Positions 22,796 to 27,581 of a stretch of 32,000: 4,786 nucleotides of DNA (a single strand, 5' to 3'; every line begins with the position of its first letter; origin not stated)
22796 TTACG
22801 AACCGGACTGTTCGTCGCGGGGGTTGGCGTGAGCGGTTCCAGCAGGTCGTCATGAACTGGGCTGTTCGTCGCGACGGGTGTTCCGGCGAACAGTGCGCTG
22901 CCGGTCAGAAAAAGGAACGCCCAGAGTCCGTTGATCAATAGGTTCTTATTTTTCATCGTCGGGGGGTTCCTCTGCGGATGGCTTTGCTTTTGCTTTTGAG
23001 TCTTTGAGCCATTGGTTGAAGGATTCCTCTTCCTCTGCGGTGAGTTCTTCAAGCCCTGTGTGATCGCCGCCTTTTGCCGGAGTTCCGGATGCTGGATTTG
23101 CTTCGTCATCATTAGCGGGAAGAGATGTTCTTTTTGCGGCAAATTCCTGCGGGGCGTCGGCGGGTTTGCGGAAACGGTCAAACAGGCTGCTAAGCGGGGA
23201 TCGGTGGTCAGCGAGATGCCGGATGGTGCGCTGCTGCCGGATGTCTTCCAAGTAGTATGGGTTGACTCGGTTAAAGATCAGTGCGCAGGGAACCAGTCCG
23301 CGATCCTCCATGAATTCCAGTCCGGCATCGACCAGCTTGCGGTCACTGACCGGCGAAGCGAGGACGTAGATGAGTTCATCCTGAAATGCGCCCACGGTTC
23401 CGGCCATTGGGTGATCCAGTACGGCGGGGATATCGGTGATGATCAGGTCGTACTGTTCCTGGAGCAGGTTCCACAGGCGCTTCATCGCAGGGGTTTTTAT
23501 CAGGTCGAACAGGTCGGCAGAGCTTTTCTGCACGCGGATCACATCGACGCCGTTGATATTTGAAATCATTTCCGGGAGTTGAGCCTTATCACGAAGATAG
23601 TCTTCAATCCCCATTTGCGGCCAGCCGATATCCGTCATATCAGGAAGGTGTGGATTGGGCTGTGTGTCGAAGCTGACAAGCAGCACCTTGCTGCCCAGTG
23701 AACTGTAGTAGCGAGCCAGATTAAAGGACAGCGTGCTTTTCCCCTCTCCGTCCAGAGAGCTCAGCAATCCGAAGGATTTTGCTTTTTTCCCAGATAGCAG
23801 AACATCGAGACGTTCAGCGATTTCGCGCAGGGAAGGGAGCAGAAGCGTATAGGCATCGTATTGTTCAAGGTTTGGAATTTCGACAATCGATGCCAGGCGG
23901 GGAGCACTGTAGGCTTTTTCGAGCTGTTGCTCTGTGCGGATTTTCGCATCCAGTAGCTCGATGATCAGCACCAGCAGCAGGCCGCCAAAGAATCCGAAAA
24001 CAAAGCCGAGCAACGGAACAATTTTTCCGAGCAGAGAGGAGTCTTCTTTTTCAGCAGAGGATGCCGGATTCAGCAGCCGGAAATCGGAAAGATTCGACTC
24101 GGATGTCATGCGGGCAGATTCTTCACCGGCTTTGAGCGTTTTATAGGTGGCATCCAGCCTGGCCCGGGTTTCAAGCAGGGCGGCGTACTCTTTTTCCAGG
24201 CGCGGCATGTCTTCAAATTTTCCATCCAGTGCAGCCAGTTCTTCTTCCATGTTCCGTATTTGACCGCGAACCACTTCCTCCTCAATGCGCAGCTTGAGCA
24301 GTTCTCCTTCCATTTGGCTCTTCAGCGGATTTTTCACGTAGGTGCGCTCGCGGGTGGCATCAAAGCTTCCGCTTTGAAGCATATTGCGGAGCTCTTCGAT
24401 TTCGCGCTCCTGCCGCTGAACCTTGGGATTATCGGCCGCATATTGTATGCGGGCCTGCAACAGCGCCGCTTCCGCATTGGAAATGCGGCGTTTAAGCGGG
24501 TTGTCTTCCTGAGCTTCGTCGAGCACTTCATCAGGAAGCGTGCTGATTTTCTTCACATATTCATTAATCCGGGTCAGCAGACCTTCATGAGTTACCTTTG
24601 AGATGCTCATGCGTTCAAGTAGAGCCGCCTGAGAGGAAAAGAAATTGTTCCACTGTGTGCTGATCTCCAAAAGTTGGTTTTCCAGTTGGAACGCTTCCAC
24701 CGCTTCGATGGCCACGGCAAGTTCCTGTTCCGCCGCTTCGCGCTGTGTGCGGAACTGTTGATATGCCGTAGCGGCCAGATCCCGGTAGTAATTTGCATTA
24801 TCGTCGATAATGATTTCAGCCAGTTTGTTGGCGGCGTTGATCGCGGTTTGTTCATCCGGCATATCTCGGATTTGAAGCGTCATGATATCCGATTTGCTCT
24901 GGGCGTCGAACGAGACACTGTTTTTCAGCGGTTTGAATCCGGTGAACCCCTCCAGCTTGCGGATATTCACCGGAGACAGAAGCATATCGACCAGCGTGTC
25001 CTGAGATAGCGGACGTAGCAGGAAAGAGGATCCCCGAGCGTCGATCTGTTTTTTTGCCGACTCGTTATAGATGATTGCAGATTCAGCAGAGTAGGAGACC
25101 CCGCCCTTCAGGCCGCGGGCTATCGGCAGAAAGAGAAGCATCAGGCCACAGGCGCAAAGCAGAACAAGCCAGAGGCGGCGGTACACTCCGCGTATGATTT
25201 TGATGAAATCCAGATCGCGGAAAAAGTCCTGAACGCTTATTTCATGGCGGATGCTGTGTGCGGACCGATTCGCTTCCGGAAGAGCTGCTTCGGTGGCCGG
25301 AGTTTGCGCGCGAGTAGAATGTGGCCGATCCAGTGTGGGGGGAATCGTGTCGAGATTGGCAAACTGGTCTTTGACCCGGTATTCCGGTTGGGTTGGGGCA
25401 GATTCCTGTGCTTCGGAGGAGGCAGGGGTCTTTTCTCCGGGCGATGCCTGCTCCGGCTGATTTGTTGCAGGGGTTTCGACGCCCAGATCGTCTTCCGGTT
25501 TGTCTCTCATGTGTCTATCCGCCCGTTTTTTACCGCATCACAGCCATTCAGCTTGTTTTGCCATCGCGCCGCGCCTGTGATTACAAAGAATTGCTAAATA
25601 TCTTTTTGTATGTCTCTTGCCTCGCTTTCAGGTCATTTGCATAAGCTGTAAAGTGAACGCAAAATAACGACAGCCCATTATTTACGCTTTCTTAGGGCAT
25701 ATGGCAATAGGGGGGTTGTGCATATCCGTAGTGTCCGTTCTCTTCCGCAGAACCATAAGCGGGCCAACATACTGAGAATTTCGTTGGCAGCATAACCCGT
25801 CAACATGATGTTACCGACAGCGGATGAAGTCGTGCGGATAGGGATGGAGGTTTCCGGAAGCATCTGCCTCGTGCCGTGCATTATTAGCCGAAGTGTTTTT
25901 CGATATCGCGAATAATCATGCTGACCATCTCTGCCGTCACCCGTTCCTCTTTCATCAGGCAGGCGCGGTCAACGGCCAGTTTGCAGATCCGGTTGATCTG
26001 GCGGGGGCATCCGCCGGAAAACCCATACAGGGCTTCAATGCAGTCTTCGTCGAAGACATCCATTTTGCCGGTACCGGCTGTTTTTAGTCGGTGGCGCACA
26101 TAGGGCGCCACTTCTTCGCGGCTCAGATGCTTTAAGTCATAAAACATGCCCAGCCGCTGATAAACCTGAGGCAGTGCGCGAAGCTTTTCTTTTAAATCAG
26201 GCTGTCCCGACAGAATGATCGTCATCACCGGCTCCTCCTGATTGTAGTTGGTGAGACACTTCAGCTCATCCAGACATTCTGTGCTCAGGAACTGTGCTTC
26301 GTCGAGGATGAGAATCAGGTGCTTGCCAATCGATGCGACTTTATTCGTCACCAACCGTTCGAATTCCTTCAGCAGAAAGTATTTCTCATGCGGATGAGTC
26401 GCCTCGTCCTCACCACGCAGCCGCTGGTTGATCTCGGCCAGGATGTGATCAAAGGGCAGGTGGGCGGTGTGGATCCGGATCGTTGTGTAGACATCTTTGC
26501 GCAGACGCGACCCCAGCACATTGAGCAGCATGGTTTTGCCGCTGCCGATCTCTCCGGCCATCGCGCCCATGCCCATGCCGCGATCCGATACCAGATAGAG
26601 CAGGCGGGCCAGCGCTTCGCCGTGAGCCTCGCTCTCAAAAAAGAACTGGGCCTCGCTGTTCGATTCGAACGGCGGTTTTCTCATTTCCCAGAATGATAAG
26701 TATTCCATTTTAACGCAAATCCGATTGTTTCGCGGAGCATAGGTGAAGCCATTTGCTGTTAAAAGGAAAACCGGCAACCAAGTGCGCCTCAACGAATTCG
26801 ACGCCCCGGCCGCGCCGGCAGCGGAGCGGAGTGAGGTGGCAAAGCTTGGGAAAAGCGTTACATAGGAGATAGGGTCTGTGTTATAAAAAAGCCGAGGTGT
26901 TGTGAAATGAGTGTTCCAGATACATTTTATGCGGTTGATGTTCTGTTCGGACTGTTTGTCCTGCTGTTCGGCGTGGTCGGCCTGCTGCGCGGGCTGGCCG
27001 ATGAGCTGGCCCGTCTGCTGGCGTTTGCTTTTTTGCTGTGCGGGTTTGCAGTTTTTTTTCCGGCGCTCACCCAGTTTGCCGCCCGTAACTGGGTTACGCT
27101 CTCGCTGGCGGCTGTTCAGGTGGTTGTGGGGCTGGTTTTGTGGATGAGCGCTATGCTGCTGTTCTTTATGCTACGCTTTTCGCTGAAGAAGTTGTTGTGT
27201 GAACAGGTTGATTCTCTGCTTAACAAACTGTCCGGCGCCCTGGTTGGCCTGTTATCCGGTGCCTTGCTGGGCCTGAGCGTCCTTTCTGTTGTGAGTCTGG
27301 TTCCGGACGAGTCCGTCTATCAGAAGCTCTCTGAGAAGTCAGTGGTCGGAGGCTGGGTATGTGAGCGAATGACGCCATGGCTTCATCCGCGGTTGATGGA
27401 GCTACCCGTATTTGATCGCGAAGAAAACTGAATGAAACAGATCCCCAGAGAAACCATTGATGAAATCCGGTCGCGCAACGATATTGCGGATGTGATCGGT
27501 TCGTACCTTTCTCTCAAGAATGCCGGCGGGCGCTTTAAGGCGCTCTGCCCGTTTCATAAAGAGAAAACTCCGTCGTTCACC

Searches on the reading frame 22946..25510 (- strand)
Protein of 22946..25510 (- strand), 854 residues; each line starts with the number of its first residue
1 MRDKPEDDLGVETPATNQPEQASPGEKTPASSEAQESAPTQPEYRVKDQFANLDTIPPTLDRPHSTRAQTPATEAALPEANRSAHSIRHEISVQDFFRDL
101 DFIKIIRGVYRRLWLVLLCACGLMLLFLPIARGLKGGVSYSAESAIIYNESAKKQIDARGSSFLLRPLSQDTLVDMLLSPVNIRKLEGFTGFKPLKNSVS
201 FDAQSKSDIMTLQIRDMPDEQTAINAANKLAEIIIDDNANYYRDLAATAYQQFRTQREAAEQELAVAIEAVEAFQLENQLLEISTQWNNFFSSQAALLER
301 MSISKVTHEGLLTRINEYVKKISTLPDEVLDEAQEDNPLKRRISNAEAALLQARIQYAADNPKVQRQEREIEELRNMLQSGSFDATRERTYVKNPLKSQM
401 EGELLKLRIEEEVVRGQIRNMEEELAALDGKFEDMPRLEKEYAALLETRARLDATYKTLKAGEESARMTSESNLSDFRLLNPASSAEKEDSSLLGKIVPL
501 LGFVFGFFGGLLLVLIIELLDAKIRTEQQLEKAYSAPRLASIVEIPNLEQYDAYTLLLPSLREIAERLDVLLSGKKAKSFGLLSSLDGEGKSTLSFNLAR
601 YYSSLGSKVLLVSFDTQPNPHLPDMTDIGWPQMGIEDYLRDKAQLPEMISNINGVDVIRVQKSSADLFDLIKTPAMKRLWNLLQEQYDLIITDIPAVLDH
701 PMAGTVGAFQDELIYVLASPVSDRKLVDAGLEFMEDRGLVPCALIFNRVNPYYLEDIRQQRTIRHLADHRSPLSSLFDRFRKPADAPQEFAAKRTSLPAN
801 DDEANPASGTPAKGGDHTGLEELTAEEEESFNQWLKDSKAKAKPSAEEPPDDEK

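Call 48: search_protein_families(library=pfam, proteins=[window:22946-25510:-], max_evalue=0.0001)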
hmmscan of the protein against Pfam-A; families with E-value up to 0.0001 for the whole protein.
window:22946-25510:- (854 aa): 2 families
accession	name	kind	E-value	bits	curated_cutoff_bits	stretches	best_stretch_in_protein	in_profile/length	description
PF13614.12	AAA_31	-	5.9e-07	30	27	1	588-699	12-130/177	AAA domain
PF01656.29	CbiA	-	1.8e-05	25.1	25.4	1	588-656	9-54/125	CobQ/CobB/MinD/ParA nucleotide binding domain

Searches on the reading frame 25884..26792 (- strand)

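Call 48: search_protein_families(library=pfam, proteins=[window:25884-26792:-], max_evalue=0.0001)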
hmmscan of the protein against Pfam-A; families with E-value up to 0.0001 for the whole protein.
window:25884-26792:- (302 aa): 2 families
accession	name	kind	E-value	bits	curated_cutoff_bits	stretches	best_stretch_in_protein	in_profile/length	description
PF13401.12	AAA_22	-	1.1e-16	61.8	27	1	72-204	4-130/130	AAA domain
PF13191.12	AAA_16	-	7.9e-07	30.2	32.6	1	54-190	5-165/167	AAA ATPase domain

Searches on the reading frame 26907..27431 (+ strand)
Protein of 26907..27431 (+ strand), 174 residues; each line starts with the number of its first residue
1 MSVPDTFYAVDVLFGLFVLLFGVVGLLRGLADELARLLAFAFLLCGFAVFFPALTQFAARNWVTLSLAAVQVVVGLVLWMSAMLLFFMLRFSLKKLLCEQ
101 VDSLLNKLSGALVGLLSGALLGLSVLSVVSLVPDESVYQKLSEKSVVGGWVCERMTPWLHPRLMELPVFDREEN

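Call 48: search_protein_families(library=pfam, proteins=[window:26907-27431:+], max_evalue=0.0001)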
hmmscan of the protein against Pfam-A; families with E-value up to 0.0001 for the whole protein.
window:26907-27431:+ (174 aa): 1 family
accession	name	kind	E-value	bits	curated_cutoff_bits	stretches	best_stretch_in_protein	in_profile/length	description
PF02674.22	Colicin_V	-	6.6e-13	49.3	29.3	1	10-149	1-137/144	Colicin V production protein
